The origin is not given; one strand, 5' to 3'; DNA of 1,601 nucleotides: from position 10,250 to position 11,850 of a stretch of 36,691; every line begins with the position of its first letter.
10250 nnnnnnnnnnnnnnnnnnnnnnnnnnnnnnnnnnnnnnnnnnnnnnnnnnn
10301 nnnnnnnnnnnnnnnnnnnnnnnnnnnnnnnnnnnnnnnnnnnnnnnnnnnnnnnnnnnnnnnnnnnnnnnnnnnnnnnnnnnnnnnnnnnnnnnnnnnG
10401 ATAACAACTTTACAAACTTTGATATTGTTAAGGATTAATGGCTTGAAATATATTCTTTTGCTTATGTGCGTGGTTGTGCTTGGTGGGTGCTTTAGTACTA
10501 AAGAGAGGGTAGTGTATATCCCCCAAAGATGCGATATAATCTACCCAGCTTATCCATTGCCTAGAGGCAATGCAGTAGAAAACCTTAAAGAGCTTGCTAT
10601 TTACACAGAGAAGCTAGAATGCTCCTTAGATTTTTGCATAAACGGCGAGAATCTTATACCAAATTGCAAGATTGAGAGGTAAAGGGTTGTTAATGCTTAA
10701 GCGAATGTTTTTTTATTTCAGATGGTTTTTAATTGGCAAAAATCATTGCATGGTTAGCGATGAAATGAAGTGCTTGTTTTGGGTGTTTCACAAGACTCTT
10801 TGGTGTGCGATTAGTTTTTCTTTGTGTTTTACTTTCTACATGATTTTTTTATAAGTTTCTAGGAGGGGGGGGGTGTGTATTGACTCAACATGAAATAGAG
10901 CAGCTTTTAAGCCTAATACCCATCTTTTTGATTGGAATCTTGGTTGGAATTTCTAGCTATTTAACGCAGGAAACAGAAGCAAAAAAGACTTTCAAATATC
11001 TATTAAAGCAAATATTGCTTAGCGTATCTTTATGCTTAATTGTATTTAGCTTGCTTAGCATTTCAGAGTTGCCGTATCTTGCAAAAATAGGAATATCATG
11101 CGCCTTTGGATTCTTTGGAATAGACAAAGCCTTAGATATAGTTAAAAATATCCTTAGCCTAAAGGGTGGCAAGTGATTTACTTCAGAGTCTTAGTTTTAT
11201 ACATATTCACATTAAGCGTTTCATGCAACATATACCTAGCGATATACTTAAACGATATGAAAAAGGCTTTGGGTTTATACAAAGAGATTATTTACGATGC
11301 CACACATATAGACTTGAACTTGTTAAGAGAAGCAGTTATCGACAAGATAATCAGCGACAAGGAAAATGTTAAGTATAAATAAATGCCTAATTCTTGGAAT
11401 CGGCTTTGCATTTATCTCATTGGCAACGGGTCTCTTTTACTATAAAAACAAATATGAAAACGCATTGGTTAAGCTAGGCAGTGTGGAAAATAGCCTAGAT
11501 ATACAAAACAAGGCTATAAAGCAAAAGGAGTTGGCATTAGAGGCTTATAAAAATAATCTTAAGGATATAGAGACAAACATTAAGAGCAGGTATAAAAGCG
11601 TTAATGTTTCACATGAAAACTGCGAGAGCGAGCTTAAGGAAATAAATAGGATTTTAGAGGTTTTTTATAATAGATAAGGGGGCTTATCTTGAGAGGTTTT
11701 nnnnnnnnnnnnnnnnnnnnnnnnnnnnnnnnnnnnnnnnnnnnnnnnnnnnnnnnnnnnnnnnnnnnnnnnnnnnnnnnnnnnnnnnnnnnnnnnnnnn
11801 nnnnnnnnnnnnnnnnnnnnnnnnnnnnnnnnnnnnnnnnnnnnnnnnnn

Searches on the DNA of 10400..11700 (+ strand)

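Call 66: search_dna_similar(query=window:10400-11700:+, collection=phages, mode=distant, max_rows=10, max_evalue=0.001)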
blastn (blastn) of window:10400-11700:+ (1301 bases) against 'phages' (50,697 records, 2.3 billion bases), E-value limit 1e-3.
Records with a match: 33; places in all: 33; records where one place covers at least 80% of the query: 0.
Best place of each record, by identity: 90-95% 31; 80-90% 1; 60-80% 1.
By first word of the organism name: Campylobacter 33.
By host as written in the record: Campylobacter jejuni NCTC12662 15; Campylobacter jejuni 9; Campylobacter jejuni subsp. jejuni 3; Campylobacter jejuni NCTC12658 3; Campylobacter jejuni 2206 1; Campylobacter jejuni 1447 1; Campylobacter jejuni NCTC 12660 1.
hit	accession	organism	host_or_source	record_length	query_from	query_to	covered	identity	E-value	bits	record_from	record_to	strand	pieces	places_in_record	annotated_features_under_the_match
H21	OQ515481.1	Campylobacter phage vB_Cj_QDYZ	Campylobacter jejuni 2206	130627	666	731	5%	80.3%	1e-6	62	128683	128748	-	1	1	hypothetical protein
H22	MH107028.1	Campylobacter phage CP39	Campylobacter jejuni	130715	666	731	5%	78.8%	2e-5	57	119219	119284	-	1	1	hypothetical protein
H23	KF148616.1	Campylobacter phage CP8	Campylobacter jejuni subsp. jejuni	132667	309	349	3%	92.9%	5e-6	60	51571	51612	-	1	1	none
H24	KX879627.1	Campylobacter phage vB_CjeM_Los1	Campylobacter jejuni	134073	309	349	3%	92.9%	5e-6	60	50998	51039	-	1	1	none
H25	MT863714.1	Campylobacter phage F207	Campylobacter jejuni NCTC12662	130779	309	349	3%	92.9%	5e-6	60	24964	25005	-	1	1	putative antiholin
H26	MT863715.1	Campylobacter phage F336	Campylobacter jejuni 1447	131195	309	349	3%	92.9%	5e-6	60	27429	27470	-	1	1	putative antiholin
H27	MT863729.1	Campylobacter phage F372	Campylobacter jejuni NCTC12662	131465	309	349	3%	92.9%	5e-6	60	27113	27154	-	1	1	putative antiholin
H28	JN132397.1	Campylobacter phage CPX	Campylobacter jejuni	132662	309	349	3%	92.9%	5e-6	60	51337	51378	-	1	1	none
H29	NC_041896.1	Campylobacter phage vB_CjeM_Los1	Campylobacter jejuni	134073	309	349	3%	92.9%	5e-6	60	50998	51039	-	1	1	none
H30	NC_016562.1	Campylobacter phage CPX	Campylobacter jejuni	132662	309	349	3%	92.9%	5e-6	60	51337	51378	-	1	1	none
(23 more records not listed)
